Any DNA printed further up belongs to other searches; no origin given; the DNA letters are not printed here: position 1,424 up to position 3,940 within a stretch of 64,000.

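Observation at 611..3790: Orphan VirD4/TraG-type coupling ATPase translationally coupled to a pentapeptide-repeat protein; no VirB components in the window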

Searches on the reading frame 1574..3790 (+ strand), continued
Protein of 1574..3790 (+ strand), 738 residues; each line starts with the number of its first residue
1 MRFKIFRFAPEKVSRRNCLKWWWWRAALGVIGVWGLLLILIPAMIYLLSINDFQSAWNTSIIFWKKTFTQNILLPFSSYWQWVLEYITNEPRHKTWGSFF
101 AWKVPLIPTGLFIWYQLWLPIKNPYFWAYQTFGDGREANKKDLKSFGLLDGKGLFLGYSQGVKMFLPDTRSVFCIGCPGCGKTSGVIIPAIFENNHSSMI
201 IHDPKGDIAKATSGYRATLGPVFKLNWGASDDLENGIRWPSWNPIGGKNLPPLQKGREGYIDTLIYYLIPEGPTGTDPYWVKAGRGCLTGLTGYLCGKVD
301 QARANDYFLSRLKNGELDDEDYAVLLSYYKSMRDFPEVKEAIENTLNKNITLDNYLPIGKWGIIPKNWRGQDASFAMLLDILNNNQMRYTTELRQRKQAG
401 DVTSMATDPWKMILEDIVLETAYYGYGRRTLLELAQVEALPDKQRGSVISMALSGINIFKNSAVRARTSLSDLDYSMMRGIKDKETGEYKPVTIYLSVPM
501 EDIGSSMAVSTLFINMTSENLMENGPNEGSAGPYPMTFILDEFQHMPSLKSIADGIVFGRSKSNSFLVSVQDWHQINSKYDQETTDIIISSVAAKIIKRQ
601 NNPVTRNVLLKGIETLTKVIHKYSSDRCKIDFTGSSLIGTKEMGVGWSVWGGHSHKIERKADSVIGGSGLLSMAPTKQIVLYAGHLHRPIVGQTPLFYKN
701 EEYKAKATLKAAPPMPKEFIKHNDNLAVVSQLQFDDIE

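Call 42: get_annotated_region(hit=H1, flank=12000)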
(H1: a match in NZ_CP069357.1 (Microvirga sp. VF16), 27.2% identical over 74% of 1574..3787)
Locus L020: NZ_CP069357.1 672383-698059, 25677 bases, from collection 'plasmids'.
description: Microvirga sp. VF16 plasmid pMVF16-3, complete sequence
organism: Microvirga sp. VF16 (NCBI taxid 2807101)
taxonomy: Bacteria; Pseudomonadota; Alphaproteobacteria; Hyphomicrobiales; Methylobacteriaceae; Microvirga; Microvirga sp. VF16
host: -; source: Vachellia farnesiana,Cell culture; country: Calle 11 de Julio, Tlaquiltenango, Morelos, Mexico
typing (MOB-suite, as given by PLSDB): non-mobilizable
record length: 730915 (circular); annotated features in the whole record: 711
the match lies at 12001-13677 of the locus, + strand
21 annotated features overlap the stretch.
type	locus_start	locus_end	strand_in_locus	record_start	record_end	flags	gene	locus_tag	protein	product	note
CDS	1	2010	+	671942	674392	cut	-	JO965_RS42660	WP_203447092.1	hypothetical protein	-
CDS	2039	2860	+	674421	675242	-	-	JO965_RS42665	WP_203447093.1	hypothetical protein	-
CDS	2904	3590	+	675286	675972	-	-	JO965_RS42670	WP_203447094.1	hypothetical protein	-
CDS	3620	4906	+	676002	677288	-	-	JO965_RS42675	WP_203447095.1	hypothetical protein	-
CDS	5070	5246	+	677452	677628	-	-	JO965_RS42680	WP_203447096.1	hypothetical protein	-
CDS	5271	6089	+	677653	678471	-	-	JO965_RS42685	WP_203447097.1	VirB8/TrbF family protein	-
CDS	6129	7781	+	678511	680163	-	-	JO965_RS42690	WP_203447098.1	TrbG/VirB9 family P-type conjugative transfer protein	-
CDS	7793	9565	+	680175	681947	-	-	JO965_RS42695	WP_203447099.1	TrbI/VirB10 family protein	-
CDS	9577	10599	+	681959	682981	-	-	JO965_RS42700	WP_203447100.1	ATPase, T2SS/T4P/T4SS family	-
CDS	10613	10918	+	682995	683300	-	-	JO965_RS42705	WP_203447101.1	hypothetical protein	-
CDS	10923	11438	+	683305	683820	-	-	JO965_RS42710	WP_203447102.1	hypothetical protein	-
CDS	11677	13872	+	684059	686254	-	-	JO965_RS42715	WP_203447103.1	type IV secretory system conjugative DNA transfer family protein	-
CDS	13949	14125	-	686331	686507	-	-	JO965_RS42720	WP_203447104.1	hypothetical protein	-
CDS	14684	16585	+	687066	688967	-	-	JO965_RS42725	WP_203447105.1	ATP-dependent helicase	-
CDS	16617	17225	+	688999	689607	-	-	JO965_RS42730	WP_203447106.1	VUT family protein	GO:1990397 - queuosine salvage [Evidence IEA]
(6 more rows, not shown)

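Call 44: predict_structure(alignment_id=A1)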
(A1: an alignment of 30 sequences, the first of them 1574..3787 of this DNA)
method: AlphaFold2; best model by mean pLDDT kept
length: 738 residues; sequences in the alignment: 30
mean_pLDDT: 82.1   pTM: 0.71
mean pLDDT of the five models: 82.1, 82.0, 80.2, 79.5, 79.5
residues with pLDDT >= 90: 263; 70-90: 352; 50-70: 83; < 50: 40
segments of 3 or more residues with pLDDT < 50: 1-7, 625-652, 734-738
pLDDT, mean of each block of 10 residues (from residue 1): 44 72 85 89 84 83 89 88 84 79 86 84 64 72 92 92 92 89 93 94 90 95 88 80 89 84 90 70 92 93 93 91 93 91 92 91 84 90 89 88 82 92 89 92 89 88 83 90 89 83 72 91 86 92 78 81 92 80 82 89 71 63 48 35 38 55 64 87 86 91 94 86 54 46
secondary structure, 60 per line:
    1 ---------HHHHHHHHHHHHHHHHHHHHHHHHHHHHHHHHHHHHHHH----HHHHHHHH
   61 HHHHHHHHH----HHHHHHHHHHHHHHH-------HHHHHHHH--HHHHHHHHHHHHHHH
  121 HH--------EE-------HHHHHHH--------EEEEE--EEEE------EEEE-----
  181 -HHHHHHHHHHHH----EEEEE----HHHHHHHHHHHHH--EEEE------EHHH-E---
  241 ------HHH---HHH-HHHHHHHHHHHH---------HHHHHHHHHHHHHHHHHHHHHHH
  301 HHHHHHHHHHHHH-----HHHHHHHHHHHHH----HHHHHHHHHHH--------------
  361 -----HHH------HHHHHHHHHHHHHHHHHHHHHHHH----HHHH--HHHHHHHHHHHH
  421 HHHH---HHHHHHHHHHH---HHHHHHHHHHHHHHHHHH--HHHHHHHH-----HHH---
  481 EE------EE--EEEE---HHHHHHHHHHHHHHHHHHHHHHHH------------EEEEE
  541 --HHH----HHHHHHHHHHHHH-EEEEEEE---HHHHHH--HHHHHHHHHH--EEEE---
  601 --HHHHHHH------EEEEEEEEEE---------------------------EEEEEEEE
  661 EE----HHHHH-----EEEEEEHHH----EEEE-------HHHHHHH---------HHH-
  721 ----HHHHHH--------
elements in order (helices of 4 or more, strands of 3 or more residues): H10-48 H53-69 H74-88 H96-103 H106-122 H140-146 E155-159 E162-165 E172-175 H182-193 E198-202 H207-219 E222-225 H257-268 H278-313 H319-331 H336-346 H375-398 H403-406 H409-424 H428-438 H442-459 H462-469 E493-496 H500-523 E536-540 H550-562 E564-570 H574-579 H582-591 E594-597 H603-609 E616-625 E653-662 H667-671 E677-682 E690-693 H701-707 H725-730

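Call 47: fold_search(model_id=the predicted structure, library=pdb)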
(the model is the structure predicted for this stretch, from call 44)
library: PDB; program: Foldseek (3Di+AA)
matches with E <= 10: 273; with E <= 0.001: 81
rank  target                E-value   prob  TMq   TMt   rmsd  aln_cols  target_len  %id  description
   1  8dol_A                9.7e-18  1.00  0.50  0.66  10.3       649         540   14  Mechanism of regulation of the Helicobacter pylori Cagbeta ATPase by CagZ (released 2023-02-15)
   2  8dol_B                8.1e-17  1.00  0.48  0.69  10.0       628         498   14  Mechanism of regulation of the Helicobacter pylori Cagbeta ATPase by CagZ (released 2023-02-15)
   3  8dol_D                1.5e-16  1.00  0.49  0.67  10.9       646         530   14  Mechanism of regulation of the Helicobacter pylori Cagbeta ATPase by CagZ (released 2023-02-15)
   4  8dol_F                2.2e-15  1.00  0.48  0.65  10.7       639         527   14  Mechanism of regulation of the Helicobacter pylori Cagbeta ATPase by CagZ (released 2023-02-15)
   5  8dol_C                1.0e-13  1.00  0.47  0.66  11.4       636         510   14  Mechanism of regulation of the Helicobacter pylori Cagbeta ATPase by CagZ (released 2023-02-15)
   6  1e9s_F                1.5e-11  1.00  0.40  0.66  10.0       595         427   12  Bacterial conjugative coupling protein TrwBdeltaN70. Unbound monoclinic form. (released 2001-02-06)
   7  1e9s_M                1.5e-11  1.00  0.38  0.62  11.8       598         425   11  Bacterial conjugative coupling protein TrwBdeltaN70. Unbound monoclinic form. (released 2001-02-06)
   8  1e9s_L                3.2e-11  1.00  0.41  0.67   9.4       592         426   11  Bacterial conjugative coupling protein TrwBdeltaN70. Unbound monoclinic form. (released 2001-02-06)
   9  1e9s_A                3.7e-11  1.00  0.38  0.62  10.9       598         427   13  Bacterial conjugative coupling protein TrwBdeltaN70. Unbound monoclinic form. (released 2001-02-06)
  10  1e9s_I                4.4e-11  1.00  0.38  0.62  10.9       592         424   12  Bacterial conjugative coupling protein TrwBdeltaN70. Unbound monoclinic form. (released 2001-02-06)
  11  1e9r_D                4.9e-11  1.00  0.42  0.70   9.5       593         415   11  Bacterial conjugative coupling protein TrwBdeltaN70. Trigonal form in complex with sulphate. (released 2001-02-06)
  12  1e9s_B                4.9e-11  1.00  0.39  0.65   9.9       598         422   12  Bacterial conjugative coupling protein TrwBdeltaN70. Unbound monoclinic form. (released 2001-02-06)
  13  1e9s_G                5.9e-11  1.00  0.40  0.65  10.2       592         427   11  Bacterial conjugative coupling protein TrwBdeltaN70. Unbound monoclinic form. (released 2001-02-06)
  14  1e9r_B                6.8e-11  1.00  0.41  0.69   9.3       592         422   12  Bacterial conjugative coupling protein TrwBdeltaN70. Trigonal form in complex with sulphate. (released 2001-02-06)
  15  1gl6_A                8.7e-11  1.00  0.40  0.68   9.7       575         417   12  Plasmid coupling protein TrwB in complex with the non-hydrolysable GTP analogue GDPNP (released 2002-05-16)
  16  1e9r_A                8.7e-11  1.00  0.37  0.62  11.0       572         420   12  Bacterial conjugative coupling protein TrwBdeltaN70. Trigonal form in complex with sulphate. (released 2001-02-06)
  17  1e9s_J                9.2e-11  1.00  0.39  0.64   9.9       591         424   12  Bacterial conjugative coupling protein TrwBdeltaN70. Unbound monoclinic form. (released 2001-02-06)
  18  1e9r_G                1.4e-10  1.00  0.42  0.70   7.4       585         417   12  Bacterial conjugative coupling protein TrwBdeltaN70. Trigonal form in complex with sulphate. (released 2001-02-06)
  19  1e9s_E                1.4e-10  1.00  0.41  0.67   9.2       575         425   12  Bacterial conjugative coupling protein TrwBdeltaN70. Unbound monoclinic form. (released 2001-02-06)
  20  1e9s_D                1.5e-10  1.00  0.38  0.64  11.6       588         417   12  Bacterial conjugative coupling protein TrwBdeltaN70. Unbound monoclinic form. (released 2001-02-06)
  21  1e9s_K                1.9e-10  1.00  0.37  0.61  11.9       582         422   12  Bacterial conjugative coupling protein TrwBdeltaN70. Unbound monoclinic form. (released 2001-02-06)
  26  1e9r_F                5.5e-10  1.00  0.40  0.68   9.4       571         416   12  Bacterial conjugative coupling protein TrwBdeltaN70. Trigonal form in complex with sulphate. (released 2001-02-06)
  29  1e9r_E                6.0e-10  1.00  0.42  0.69   6.5       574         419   13  Bacterial conjugative coupling protein TrwBdeltaN70. Trigonal form in complex with sulphate. (released 2001-02-06)
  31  1e9s_H                8.1e-10  1.00  0.39  0.63  10.2       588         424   12  Bacterial conjugative coupling protein TrwBdeltaN70. Unbound monoclinic form. (released 2001-02-06)
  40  6sz9_A                1.1e-06  1.00  0.32  0.48   7.8       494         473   13  Type IV Coupling Complex (T4CC) from L. pneumophila. (released 2020-05-13)
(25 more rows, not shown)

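Call 51: find_related_loci(query=A1, collection=metagenome_contigs, flank=10000)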
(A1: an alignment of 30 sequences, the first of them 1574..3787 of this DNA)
Query A1 (738 aa) in metagenome_contigs; peptide patterns used: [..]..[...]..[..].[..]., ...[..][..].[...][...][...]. (x = any residue, [..] = any of these).
146 stretches matched a pattern; 21 encode a relative of the query (tblastn E <= 1e-3); 21 distinct loci.
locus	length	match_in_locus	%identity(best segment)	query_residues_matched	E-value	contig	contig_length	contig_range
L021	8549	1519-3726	86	1-736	0e+0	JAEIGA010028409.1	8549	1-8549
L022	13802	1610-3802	65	2-735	0e+0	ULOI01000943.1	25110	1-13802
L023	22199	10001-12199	60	3-735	0e+0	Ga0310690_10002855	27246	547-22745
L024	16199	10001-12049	49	14-718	0e+0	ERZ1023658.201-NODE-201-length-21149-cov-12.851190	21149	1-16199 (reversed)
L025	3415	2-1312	58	301-737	1e-178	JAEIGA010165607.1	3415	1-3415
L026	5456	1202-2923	44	124-716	5e-157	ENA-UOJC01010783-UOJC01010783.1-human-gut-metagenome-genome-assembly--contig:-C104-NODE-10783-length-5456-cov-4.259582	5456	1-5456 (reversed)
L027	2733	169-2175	39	24-716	2e-162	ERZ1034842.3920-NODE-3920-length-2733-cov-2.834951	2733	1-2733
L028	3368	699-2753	38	7-716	2e-159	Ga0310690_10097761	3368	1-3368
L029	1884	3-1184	60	346-737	2e-164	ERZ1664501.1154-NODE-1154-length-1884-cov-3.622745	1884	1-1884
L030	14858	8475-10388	39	55-716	2e-151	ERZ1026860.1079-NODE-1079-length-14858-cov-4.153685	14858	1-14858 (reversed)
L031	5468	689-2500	41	76-702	2e-152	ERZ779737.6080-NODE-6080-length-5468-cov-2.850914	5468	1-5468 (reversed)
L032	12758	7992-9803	41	76-702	1e-150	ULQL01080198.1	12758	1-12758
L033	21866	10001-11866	41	78-725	2e-155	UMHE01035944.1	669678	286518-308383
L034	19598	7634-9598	39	24-702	8e-149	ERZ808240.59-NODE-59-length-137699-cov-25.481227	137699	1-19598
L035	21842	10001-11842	40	70-706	3e-144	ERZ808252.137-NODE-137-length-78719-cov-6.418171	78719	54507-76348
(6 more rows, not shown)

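Call 65: search_protein_families(library=pfam, proteins=[L011:7511-8644:+, L007:7533-8585:+, L033:7115-8269:+, L002:12341-13078:-], max_evalue=1)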
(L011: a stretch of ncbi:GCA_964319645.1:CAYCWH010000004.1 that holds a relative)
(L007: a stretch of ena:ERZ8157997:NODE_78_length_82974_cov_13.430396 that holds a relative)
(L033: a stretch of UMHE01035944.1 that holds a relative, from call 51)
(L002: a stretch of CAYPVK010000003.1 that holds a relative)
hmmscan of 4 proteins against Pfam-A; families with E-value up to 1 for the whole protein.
L011:7511-8644:+ (378 aa): 1 family
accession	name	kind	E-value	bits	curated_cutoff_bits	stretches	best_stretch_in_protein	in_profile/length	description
PF09716.15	ETRAMP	-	0.25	11.8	29.1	1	1-45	1-47/81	Malarial early transcribed membrane protein (ETRAMP)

L007:7533-8585:+ (351 aa): 0 families

L033:7115-8269:+ (385 aa): 0 families

L002:12341-13078:- (245 aa): 3 families
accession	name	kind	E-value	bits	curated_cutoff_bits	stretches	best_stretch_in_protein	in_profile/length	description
PF12146.15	Hydrolase_4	-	0.00071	19.4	27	1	192-235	191-233/239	Serine aminopeptidase, S33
PF03959.19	FSH1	-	0.017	15.2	21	1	134-221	106-189/211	Serine hydrolase (FSH1)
PF01738.24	DLH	-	0.15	12.1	21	1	108-226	74-178/217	Dienelactone hydrolase family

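Call 68: search_protein_representatives(alignment_id=A1)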
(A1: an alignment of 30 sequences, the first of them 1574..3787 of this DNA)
Query: 30 sequences, 726 profile positions. Proteins with E-value up to 0.001 (for the whole library): 12034; up to 1e-10: 4240; up to 1e-30: 324. The best 150 are listed.
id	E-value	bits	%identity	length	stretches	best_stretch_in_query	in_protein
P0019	0.0e+00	1196.6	-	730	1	3-720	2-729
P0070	0.0e+00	1148.7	-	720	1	3-723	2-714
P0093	0.0e+00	1082.3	-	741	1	2-725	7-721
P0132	1.6e-237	806.8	-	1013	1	13-713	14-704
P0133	4.6e-224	762.3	-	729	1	7-719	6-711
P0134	4.1e-218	742.7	-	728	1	8-712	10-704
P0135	1.1e-203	694.9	-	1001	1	8-709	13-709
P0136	6.5e-203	692.4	-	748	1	7-716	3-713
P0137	2.4e-194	664.1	-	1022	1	11-712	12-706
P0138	8.1e-180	616.1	-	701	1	31-720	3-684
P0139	2.5e-177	607.8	-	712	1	7-706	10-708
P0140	3.2e-167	574.4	-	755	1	9-702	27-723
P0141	6.3e-161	553.6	-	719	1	99-711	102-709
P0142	2.3e-147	508.8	-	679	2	355-716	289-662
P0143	1.2e-144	499.8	-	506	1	195-707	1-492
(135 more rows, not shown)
